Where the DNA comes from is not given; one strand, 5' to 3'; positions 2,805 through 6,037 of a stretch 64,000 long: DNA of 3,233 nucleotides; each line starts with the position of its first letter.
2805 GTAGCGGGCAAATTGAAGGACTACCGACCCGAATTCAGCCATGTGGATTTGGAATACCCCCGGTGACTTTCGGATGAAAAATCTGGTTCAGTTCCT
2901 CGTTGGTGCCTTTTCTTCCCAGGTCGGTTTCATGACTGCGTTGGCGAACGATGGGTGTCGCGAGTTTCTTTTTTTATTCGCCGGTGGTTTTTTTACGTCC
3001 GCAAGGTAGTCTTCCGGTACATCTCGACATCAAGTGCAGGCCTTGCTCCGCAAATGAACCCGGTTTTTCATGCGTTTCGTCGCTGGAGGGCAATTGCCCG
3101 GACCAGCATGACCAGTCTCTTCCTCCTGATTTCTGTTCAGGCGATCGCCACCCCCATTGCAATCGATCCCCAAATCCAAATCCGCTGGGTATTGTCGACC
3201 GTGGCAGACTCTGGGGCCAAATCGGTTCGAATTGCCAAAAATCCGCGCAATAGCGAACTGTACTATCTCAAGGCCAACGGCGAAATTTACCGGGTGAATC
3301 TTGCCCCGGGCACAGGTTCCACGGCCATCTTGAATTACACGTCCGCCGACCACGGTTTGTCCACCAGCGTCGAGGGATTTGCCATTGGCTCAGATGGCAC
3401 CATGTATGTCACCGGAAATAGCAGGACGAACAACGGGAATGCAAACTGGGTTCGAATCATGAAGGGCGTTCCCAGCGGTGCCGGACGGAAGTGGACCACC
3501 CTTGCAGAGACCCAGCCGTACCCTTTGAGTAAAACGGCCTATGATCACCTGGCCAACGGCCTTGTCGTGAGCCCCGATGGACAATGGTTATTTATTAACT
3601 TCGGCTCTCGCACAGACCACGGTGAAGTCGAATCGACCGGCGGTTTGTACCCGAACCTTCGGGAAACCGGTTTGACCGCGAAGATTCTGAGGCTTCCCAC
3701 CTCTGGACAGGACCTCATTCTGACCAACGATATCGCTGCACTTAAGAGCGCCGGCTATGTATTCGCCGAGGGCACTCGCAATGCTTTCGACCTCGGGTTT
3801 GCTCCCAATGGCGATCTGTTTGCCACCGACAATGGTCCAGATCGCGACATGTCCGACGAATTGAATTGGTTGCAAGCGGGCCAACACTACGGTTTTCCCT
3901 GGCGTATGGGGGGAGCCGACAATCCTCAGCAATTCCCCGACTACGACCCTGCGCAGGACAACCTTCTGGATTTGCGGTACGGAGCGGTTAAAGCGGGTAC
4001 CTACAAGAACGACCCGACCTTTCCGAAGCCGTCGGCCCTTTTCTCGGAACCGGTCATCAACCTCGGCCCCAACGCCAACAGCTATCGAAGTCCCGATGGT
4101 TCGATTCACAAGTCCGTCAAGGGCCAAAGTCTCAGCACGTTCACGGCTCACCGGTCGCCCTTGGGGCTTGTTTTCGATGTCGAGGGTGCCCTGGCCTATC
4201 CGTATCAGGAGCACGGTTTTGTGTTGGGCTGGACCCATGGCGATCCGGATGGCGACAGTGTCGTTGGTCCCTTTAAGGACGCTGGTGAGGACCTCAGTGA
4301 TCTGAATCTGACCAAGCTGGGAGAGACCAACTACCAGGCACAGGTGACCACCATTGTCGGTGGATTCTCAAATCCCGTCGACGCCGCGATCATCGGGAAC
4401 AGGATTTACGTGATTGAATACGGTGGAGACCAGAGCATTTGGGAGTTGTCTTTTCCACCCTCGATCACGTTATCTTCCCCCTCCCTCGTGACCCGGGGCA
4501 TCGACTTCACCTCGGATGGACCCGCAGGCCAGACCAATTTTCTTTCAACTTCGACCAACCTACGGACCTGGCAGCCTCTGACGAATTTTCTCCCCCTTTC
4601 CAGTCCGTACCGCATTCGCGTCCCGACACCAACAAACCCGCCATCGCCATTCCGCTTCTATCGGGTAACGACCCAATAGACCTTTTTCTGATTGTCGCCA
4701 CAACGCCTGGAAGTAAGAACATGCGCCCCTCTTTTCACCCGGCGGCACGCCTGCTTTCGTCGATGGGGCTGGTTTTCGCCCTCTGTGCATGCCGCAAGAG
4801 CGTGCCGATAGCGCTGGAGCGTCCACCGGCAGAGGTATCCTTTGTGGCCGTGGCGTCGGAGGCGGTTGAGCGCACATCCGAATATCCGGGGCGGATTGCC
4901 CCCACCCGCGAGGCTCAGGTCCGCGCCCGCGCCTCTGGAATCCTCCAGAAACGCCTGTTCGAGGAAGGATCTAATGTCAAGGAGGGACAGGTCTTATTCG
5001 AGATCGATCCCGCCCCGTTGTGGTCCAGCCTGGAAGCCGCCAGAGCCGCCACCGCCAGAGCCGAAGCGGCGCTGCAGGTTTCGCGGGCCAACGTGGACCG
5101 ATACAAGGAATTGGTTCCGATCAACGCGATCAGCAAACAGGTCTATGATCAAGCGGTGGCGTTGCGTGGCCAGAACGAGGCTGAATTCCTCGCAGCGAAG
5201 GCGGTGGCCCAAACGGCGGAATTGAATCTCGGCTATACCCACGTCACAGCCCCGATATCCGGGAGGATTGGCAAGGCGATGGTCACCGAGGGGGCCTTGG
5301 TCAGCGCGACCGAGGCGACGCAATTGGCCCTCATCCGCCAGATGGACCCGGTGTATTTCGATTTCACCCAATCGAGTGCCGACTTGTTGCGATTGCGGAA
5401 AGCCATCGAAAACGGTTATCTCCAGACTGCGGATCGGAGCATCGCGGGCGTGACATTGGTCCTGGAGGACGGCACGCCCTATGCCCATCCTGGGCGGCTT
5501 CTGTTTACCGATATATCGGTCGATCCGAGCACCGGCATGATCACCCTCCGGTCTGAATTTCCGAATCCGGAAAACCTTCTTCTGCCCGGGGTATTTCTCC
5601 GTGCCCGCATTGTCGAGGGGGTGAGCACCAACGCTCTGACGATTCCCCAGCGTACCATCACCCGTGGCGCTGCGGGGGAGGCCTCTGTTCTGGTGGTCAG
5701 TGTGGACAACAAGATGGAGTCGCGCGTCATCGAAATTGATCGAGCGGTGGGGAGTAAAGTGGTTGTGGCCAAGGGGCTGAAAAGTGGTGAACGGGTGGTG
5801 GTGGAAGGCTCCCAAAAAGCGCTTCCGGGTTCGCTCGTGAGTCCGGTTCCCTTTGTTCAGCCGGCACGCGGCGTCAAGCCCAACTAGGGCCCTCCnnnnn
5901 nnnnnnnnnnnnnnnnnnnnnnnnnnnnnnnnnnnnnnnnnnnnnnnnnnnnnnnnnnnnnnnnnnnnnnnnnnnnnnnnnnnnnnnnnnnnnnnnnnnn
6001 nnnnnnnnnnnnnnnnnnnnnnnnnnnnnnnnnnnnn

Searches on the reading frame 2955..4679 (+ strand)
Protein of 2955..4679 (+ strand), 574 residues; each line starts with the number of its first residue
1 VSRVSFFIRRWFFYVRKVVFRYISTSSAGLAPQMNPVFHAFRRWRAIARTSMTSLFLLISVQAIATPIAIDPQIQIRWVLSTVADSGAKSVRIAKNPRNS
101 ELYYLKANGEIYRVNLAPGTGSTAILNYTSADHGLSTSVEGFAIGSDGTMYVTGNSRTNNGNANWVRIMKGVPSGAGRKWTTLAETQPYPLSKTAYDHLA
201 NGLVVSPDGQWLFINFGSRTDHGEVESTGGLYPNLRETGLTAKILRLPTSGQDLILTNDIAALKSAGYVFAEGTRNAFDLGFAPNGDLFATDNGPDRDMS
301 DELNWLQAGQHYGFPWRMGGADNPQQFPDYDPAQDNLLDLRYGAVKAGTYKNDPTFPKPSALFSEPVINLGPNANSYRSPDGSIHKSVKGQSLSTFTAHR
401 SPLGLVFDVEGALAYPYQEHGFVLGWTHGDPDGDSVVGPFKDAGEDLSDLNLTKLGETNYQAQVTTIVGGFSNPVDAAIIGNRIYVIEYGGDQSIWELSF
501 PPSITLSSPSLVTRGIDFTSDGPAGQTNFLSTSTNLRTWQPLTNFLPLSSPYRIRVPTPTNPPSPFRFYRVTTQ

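Call 23: search_protein_families(library=pfam, proteins=[window:2955-4679:+], max_evalue=0.001)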
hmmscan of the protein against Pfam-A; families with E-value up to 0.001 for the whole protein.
window:2955-4679:+ (574 aa): 1 family
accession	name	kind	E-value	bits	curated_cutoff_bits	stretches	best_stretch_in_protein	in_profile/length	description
PF07995.17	GSDH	-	4.4e-12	46.4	25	1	145-320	61-225/332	Glucose / Sorbosone dehydrogenase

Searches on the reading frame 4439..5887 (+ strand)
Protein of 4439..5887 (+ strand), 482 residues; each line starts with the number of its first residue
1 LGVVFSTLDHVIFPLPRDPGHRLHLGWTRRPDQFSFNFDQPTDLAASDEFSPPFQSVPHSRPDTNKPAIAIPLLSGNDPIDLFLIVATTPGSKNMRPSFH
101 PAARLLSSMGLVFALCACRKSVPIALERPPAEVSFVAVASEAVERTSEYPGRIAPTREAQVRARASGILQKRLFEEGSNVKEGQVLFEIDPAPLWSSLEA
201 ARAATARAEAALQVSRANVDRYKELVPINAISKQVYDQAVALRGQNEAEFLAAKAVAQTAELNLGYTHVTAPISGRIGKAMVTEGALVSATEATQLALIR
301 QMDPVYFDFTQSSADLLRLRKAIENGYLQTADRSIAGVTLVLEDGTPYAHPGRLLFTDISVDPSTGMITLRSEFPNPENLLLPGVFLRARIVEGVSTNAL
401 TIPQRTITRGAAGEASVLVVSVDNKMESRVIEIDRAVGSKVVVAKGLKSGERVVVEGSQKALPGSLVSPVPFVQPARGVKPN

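Call 23: search_protein_families(library=pfam, proteins=[window:4439-5887:+], max_evalue=0.001)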
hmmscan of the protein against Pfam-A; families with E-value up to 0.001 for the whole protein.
window:4439-5887:+ (482 aa): 3 families
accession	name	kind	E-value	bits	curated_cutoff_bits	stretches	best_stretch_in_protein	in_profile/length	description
PF16576.10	HlyD_D23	-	1.4e-09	38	30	1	156-386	17-213/214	Barrel-sandwich domain of CusB or HlyD membrane-fusion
PF13437.12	HlyD_3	-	1.9e-08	35.4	22.2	0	269-384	2-106/106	HlyD family secretion protein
PF00529.27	CusB_dom_1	-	7.5e-08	33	26.5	1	263-455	12-89/89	Cation efflux system protein CusB domain 1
